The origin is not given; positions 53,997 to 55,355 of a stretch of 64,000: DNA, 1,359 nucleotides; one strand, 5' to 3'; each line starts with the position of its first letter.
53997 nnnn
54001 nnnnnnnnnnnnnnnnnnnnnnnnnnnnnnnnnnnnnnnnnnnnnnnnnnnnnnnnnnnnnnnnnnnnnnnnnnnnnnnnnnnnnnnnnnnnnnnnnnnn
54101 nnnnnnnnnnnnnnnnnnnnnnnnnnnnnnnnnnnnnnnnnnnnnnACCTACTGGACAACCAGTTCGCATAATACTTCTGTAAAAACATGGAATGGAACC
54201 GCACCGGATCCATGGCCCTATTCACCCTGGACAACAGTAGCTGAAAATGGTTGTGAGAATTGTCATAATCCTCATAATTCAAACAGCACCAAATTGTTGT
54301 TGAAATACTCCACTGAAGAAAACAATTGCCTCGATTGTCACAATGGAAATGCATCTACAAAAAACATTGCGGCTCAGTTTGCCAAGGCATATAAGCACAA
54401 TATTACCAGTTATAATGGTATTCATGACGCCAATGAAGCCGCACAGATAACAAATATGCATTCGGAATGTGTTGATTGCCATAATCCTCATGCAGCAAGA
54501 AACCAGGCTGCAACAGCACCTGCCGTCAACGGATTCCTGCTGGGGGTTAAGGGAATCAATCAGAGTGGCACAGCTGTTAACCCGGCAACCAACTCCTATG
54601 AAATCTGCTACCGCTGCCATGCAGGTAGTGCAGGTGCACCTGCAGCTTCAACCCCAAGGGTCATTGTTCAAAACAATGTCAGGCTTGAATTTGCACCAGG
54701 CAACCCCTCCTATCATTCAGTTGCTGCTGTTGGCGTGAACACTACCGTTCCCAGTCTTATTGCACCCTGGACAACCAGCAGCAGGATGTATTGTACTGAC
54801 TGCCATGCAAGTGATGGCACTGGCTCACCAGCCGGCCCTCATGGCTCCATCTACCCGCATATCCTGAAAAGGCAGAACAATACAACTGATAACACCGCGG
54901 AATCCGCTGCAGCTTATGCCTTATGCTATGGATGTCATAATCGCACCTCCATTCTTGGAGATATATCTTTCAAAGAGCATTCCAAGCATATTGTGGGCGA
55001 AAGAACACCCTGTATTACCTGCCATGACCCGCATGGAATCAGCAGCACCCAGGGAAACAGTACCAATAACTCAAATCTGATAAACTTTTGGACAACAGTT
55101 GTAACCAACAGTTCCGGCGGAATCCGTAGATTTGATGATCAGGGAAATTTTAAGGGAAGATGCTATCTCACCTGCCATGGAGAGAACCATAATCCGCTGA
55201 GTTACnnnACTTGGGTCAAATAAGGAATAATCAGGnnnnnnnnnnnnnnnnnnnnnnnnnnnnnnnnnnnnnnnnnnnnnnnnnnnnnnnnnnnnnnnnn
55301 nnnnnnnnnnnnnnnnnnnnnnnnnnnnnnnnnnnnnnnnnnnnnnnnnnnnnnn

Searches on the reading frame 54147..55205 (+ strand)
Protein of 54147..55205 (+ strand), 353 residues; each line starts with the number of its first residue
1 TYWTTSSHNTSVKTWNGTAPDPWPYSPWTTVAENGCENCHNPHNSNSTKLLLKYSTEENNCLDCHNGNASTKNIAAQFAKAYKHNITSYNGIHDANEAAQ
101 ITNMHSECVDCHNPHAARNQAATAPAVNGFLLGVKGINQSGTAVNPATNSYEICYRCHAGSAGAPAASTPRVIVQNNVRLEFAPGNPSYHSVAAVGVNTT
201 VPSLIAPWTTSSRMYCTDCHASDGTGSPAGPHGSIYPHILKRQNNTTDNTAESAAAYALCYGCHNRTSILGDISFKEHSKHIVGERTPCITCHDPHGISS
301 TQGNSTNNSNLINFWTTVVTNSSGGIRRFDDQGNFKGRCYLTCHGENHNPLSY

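Call 83: search_solved_structures(query=window:54147-55205:+, max_evalue=1)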
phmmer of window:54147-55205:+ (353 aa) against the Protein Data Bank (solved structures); distinct sequences matched with E-value up to 1: 2.
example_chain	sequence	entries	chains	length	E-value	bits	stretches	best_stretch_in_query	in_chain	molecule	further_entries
9jqa_C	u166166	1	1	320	0.024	17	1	184-250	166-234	Fructose dehydrogenase cytochrome subunit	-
2ozy_A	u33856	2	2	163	0.21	13.9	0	23-73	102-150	Cytochrome c-type protein nrfB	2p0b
